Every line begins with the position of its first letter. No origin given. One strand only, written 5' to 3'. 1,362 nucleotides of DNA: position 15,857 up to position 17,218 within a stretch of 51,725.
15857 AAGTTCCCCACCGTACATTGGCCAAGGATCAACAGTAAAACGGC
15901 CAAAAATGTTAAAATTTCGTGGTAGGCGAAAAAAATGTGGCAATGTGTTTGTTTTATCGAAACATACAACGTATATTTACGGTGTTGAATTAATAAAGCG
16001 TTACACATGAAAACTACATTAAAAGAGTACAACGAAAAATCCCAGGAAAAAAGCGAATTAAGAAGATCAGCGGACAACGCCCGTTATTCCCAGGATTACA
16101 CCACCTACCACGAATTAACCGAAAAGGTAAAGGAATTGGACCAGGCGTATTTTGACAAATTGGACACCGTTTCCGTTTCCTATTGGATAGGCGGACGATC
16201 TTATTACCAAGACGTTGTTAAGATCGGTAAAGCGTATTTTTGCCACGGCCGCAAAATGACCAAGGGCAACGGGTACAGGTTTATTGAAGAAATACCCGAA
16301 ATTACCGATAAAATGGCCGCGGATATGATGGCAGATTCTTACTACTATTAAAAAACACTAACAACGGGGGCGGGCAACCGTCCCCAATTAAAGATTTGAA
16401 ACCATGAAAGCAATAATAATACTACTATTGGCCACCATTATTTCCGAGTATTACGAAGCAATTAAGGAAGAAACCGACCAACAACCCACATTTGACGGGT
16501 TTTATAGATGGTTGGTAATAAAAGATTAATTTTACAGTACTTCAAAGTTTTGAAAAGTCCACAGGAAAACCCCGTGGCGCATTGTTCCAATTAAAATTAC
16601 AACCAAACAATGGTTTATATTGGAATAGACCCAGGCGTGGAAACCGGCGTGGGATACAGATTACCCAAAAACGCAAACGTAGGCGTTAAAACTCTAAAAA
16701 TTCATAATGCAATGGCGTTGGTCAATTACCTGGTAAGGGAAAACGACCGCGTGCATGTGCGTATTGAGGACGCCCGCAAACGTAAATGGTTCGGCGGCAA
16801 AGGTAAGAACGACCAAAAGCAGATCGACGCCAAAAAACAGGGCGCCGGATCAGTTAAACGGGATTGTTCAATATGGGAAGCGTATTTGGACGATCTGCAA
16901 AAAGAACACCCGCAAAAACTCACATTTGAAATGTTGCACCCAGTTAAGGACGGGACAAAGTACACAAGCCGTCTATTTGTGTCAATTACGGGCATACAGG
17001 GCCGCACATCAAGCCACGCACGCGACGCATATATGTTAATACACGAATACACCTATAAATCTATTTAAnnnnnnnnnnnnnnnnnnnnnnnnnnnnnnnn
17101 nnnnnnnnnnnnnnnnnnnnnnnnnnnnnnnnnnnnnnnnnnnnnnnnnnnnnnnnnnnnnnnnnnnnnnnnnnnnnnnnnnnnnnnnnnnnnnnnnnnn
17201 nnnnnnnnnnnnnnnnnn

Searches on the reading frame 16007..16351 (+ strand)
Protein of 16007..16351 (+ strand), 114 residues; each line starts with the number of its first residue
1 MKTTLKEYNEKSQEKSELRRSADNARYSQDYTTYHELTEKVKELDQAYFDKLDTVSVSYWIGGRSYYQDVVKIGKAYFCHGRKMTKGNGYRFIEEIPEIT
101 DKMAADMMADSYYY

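Call 13: search_protein_families(library=phrogs, proteins=[window:16007-16351:+], max_evalue=0.01)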
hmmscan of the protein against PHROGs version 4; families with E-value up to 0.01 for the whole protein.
window:16007-16351:+ (114 aa): 1 family
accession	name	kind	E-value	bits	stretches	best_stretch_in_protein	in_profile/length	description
phrog_15753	-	unknown function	0.0055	18.1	0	19-55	17-53/70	-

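Call 38: find_homologous_proteins(query=window:16007-16351:+, max_evalue=0.01)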
Query window:16007-16351:+ (114 aa): 10 proteins with E <= 0.01 among 10 candidates.
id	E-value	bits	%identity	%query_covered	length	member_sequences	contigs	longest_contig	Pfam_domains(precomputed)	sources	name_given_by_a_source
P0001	9.1e-70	250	100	100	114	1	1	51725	-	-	-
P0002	1.3e-37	146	62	100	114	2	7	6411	-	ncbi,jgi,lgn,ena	jgi:hypothetical protein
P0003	6.2e-37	144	63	100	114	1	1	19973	-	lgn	-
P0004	1.3e-33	133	60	100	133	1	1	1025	-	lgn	-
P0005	1.4e-30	124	54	100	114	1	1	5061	-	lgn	-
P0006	2.7e-30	123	54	100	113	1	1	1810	-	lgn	-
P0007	1.3e-26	111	49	100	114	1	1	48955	-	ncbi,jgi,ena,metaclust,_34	metaclust:\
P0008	2.0e-25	107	47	100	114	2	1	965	-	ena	-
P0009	2.0e-21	94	48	100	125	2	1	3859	-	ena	-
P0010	8.4e-18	82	47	89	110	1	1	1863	-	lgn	-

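Call 40: find_encoding_contigs(protein=P0003, flank=6000, max_places=3)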
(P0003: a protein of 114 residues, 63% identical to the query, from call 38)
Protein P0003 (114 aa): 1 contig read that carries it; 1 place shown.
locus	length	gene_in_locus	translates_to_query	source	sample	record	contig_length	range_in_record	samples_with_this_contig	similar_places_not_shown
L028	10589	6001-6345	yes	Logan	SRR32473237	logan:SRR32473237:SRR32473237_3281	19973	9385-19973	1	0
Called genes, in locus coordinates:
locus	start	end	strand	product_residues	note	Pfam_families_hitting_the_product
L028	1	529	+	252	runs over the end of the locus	-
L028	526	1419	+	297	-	PF00145:DNA_methylase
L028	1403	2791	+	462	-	PF00772:DnaB, PF13481:AAA_25 (weak), PF03796:DnaB_C, PF06745:ATPase (weak)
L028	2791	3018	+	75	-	-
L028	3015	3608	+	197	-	-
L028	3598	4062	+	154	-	-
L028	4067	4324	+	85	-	-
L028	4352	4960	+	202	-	-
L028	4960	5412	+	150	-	-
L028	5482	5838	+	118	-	-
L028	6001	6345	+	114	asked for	-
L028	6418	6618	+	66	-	-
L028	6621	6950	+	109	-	-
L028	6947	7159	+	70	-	-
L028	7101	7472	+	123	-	-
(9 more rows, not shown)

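Call 41: find_encoding_contigs(protein=P0002, flank=4000, max_places=4)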
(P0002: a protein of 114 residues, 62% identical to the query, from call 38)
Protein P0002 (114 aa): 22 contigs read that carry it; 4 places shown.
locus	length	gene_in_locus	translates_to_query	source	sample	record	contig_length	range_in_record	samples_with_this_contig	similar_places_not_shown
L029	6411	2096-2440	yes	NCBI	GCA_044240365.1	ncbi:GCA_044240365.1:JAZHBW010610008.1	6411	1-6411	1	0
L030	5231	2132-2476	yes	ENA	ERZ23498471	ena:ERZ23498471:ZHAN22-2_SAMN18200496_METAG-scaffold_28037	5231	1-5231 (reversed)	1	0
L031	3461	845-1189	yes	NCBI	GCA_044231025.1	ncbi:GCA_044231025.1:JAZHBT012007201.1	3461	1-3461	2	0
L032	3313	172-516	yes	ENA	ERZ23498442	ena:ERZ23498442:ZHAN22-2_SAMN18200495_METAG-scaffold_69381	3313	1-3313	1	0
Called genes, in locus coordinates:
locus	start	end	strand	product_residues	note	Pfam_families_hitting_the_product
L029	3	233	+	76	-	?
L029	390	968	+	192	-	PF05766:NinG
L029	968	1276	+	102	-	-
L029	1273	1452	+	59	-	-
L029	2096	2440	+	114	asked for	-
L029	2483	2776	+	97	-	PF12643:MazG-like (weak)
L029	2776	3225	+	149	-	-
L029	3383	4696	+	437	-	PF01507:PAPS_reduct (faint), PF11922:DUF3440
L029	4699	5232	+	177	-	PF02195:ParB_N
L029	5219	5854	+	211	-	PF12705:PDDEXK_1 (weak)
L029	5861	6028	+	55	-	-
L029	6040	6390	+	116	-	-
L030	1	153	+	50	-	?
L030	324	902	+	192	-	PF05766:NinG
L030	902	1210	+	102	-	-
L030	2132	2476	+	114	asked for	-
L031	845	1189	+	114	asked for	-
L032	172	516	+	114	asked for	-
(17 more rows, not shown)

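Call 42: find_encoding_contigs(protein=P0007, flank=6000, max_places=3)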
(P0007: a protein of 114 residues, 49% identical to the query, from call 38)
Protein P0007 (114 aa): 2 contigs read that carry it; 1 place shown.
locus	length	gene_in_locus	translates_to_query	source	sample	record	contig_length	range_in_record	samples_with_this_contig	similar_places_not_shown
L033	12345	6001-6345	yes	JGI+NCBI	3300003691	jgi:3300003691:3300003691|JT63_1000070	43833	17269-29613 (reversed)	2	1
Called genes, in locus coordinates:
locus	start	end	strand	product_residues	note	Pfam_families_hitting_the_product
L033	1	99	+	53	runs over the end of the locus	-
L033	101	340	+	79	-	-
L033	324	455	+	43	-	-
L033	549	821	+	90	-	-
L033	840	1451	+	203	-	-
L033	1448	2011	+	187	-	PF13489:Methyltransf_23 (weak), PF13847:Methyltransf_31, PF08241:Methyltransf_11, PF08242:Methyltransf_12 (weak), PF13649:Methyltransf_25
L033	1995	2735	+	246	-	PF20691:TAGT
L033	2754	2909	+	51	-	-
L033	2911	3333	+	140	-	-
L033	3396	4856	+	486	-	-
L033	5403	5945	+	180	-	-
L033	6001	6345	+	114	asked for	-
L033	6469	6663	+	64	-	-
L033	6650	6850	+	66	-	-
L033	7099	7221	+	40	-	-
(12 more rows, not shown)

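Call 62: search_protein_families(library=pfam, proteins=[window:16007-16351:+], max_evalue=1)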
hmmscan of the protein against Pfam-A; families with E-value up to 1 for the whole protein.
window:16007-16351:+ (114 aa): 3 families
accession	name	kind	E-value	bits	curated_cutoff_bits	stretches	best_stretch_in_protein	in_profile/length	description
PF16828.10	GAGBD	-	0.0066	17.2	27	1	2-86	10-90/152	GAG-binding domain on surface antigen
PF09055.16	Sod_Ni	-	0.051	14.6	25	1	3-50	78-125/127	Nickel-containing superoxide dismutase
PF19488.4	DUF6024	-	0.11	12.4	25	1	35-65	240-270/290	Family of unknown function (DUF6024)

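Call 89: predict_structure(alignment_id=A4)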
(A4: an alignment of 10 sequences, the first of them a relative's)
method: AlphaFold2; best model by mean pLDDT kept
length: 114 residues; sequences in the alignment: 10
mean_pLDDT: 89.5   pTM: 0.71
mean pLDDT of the five models: 89.5, 88.9, 88.8, 87.3, 83.8
residues with pLDDT >= 90: 73; 70-90: 36; 50-70: 4; < 50: 1
segments of 3 or more residues with pLDDT < 50: none
pLDDT, mean of each block of 10 residues (from residue 1): 89 94 95 95 92 92 89 90 88 92 82 55
secondary structure, 60 per line:
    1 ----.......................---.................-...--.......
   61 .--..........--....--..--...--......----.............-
elements in order: H5-27 H31-47 E54-61 E64-73 E76-79 E91-96 H101-113

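Call 91: fold_search(model_id=the predicted structure, library=pdb)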
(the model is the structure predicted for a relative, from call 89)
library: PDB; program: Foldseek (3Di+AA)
matches with E <= 10: 490; with E <= 0.001: 0
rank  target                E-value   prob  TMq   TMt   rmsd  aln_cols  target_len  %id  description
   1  2djz_A                5.9e-01  0.09  0.20  0.12  10.5        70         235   14  Crystal Structure Of Biotin Protein Ligase From Pyrococcus Horikoshii OT3 in complex with Biotinyl-5'-AMP, K111A mutat (released 2006-10-06)
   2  2dve_A                6.8e-01  0.09  0.20  0.12  10.5        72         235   15  Crystal Structure Of Biotin Protein Ligase From Pyrococcus Horikoshii OT3 in Complex with Biotinyl-5'-AMP, Mutation Ar (released 2007-01-31)
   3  2e10_B                6.8e-01  0.08  0.19  0.13   9.4        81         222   11  Crystal Structure Of Biotin Protein Ligase From Pyrococcus Horikoshii, Mutation R51A (released 2007-04-16)
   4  2e41_A                7.2e-01  0.08  0.20  0.12  10.5        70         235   14  Crystal Structure Of Biotin Protein Ligase From Pyrococcus Horikoshii Complexed with the Reaction Product Analog Bioti (released 2007-06-05)
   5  6ka5                  7.2e-01  0.08  0.14  0.06   9.5        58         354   14  Crystal structure of a class C beta-lactamase in complex with cefoxitin (released 2019-10-16)
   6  2deq_A                8.2e-01  0.08  0.21  0.12  10.5        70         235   14  Crystal Structure Of Biotin Protein Ligase From Pyrococcus Horikoshii OT3 in complex with Biotinyl-5'-AMP, K111G mutat (released 2006-08-16)
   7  2e1h_A                8.8e-01  0.08  0.21  0.12  10.5        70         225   14  Crystal Structure Of Biotin Protein Ligase From Pyrococcus Horikoshii OT3, K111G mutation (released 2007-05-01)
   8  2e64_A                8.8e-01  0.08  0.21  0.12  10.5        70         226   14  Crystal Structure Of Biotin Protein Ligase From Pyrococcus Horikoshii, Mutations R48A and K111A (released 2007-06-26)
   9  2dxt_A                8.8e-01  0.07  0.19  0.11  10.3        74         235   15  Crystal Structure Of Biotin Protein Ligase From Pyrococcus Horikoshii Complexed with ATP and Biotin, Mutation D104A (released 2007-03-01)
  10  6k8x                  9.4e-01  0.08  0.15  0.06   9.1        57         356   14  Crystal structure of a class C beta lactamase (released 2019-10-16)
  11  6wvk_H                1.0e+00  0.03  0.17  0.04  19.1       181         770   10  Cryo-EM structure of Bacillus subtilis RNA Polymerase in complex with HelD (released 2020-11-18)
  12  2zgw_B                1.1e+00  0.08  0.21  0.12   9.9        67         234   15  Crystal Structure Of Biotin Protein Ligase From Pyrococcus Horikoshii Complexed with Adenosine and Biotin, Mutations R (released 2008-02-05)
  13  1n9s_C                1.2e+00  0.11  0.23  0.31   9.8        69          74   13  Crystal structure of yeast SmF in spacegroup P43212 (released 2002-12-13)
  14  2d6f_B                1.2e+00  0.08  0.16  0.06   7.1        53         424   17  Crystal structure of Glu-tRNA(Gln) amidotransferase in the complex with tRNA(Gln) (released 2006-07-11)
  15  2hni_A                1.2e+00  0.07  0.21  0.12  10.5        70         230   14  Crystal Structure Of Biotin Protein Ligase From Pyrococcus Horikoshii OT3, K111A mutation (released 2007-01-13)
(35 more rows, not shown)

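Call 99: fold_search(model_id=the predicted structure, library=viral)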
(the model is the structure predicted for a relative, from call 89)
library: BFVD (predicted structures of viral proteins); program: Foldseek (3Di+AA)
matches with E <= 10: 586; with E <= 0.001: 0
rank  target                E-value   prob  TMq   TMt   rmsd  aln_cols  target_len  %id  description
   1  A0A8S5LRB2            4.6e-02  0.33  0.23  0.21  15.2       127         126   12  Uncharacterized protein [Myoviridae sp. ctfJc17]
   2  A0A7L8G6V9            1.0e-01  0.63  0.35  0.14   6.0        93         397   11  (no name in the UniProt tables at hand)
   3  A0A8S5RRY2            1.1e-01  0.33  0.23  0.16  12.2        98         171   12  Uncharacterized protein [Myoviridae sp. ct5xZ3]
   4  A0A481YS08            1.2e-01  0.44  0.27  0.09  14.0        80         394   11  SprT-like family protein [Marseillevirus LCMAC101]
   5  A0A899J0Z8            1.6e-01  0.44  0.31  0.24   9.0       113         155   13  (no name in the UniProt tables at hand)
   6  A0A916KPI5            2.0e-01  0.33  0.29  0.26   8.2        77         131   13  Uncharacterized protein [Choristoneura biennis entomopoxvirus]
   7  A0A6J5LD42            2.2e-01  0.16  0.25  0.22  13.1       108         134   15  Uncharacterized protein [uncultured Caudovirales phage]
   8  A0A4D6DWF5            2.7e-01  0.51  0.23  0.44   6.0        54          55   18  Uncharacterized protein [Enterococcus phage vB_EfaM_Ef2.3]
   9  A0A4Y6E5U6            2.7e-01  0.21  0.25  0.27  15.6        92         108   11  (no name in the UniProt tables at hand)
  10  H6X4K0                2.9e-01  0.38  0.35  0.39   8.8       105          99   12  Uncharacterized protein [Klebsiella phage vB_KleM_RaK2]
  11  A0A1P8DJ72            2.9e-01  0.18  0.24  0.12  14.6        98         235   10  (no name in the UniProt tables at hand)
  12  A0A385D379            3.1e-01  0.23  0.32  0.27   9.1       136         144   12  Uncharacterized protein [Mycobacterium phage IPhane7]
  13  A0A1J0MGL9            3.5e-01  0.28  0.35  0.29   9.7       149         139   10  (no name in the UniProt tables at hand)
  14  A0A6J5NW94            4.0e-01  0.15  0.25  0.19  11.4        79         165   14  Uncharacterized protein [uncultured Caudovirales phage]
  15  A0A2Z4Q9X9            4.3e-01  0.33  0.34  0.21  19.7       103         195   16  (no name in the UniProt tables at hand)
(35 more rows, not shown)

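Call 114: search_protein_families(library=padloc, proteins=[window:16007-16351:+], max_evalue=0.1)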
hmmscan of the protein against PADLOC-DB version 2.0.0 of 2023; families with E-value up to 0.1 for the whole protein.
window:16007-16351:+ (114 aa): 0 families

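Call 115: search_protein_families(library=ncbifam, proteins=[window:16007-16351:+], max_evalue=0.1)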
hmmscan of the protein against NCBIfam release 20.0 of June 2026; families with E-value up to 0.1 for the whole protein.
window:16007-16351:+ (114 aa): 1 family
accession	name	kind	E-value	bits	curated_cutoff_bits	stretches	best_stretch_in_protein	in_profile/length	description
NF002836.0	PRK03057.1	equivalog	0.03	14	258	1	7-46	141-180/183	hypothetical protein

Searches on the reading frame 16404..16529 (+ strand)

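Call 62: search_protein_families(library=pfam, proteins=[window:16404-16529:+], max_evalue=1)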
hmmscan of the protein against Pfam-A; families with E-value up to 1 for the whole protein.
window:16404-16529:+ (41 aa): 1 family
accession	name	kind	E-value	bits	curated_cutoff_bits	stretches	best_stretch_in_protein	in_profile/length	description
PF19044.6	P-loop_TraG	-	0.0018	17.4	25.8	1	9-37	133-161/413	TraG P-loop domain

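Call 114: search_protein_families(library=padloc, proteins=[window:16404-16529:+], max_evalue=0.1)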
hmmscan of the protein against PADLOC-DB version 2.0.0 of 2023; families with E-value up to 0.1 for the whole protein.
window:16404-16529:+ (41 aa): 0 families

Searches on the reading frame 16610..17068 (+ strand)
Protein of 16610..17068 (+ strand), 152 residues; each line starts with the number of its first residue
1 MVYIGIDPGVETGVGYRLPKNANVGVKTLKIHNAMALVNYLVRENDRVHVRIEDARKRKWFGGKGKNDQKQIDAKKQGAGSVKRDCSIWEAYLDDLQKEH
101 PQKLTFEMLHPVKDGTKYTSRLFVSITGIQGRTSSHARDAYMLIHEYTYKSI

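Call 13: search_protein_families(library=phrogs, proteins=[window:16610-17068:+], max_evalue=0.01)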
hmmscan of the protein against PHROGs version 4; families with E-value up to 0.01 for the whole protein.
window:16610-17068:+ (152 aa): 1 family
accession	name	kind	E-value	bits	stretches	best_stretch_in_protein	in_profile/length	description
phrog_1770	-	DNA, RNA and nucleotide metabolism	4.2e-17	63.6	1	1-147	4-126/158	Holliday junction resolvase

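Call 15: find_related_loci(query=window:16610-17068:+, collection=viral_contigs, flank=4000)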
Query window:16610-17068:+ (152 aa) in viral_contigs; peptide patterns used: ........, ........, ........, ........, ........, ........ (x = any residue, [..] = any of these).
34 stretches matched a pattern, but none encodes a relative of the query by tblastn (E <= 1e-3).
